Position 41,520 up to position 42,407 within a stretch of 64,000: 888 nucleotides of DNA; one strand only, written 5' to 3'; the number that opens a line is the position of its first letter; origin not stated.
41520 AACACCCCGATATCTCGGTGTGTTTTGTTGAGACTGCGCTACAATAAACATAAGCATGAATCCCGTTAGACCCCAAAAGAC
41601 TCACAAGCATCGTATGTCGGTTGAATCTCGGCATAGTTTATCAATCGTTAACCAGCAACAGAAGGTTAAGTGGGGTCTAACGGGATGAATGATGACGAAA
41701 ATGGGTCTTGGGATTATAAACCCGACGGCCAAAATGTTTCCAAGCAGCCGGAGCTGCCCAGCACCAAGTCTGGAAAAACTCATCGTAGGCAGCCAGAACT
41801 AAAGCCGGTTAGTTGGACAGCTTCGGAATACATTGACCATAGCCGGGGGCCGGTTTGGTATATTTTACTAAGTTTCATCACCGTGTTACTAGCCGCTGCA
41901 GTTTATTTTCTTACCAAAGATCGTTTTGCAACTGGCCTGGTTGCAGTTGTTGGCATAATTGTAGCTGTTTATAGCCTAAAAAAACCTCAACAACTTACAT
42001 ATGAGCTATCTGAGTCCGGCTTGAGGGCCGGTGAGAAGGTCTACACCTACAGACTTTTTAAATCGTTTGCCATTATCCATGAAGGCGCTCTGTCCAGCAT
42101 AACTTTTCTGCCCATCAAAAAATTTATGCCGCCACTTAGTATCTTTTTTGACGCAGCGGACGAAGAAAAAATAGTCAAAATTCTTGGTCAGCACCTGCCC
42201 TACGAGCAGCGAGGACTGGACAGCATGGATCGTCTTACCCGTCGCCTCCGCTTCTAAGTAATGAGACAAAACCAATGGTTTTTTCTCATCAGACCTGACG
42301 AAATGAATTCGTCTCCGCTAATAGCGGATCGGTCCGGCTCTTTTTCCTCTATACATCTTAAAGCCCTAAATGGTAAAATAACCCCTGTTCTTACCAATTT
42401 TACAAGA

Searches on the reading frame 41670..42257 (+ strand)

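Call 27: search_protein_families(library=pfam, proteins=[window:41670-42257:+], max_evalue=0.01)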
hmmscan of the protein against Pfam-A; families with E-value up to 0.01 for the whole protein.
window:41670-42257:+ (195 aa): 1 family
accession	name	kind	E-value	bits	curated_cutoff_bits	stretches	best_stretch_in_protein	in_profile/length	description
PF01925.25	TauE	-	0.0045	17.1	32.6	1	62-160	67-158/237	Sulfite exporter TauE/SafE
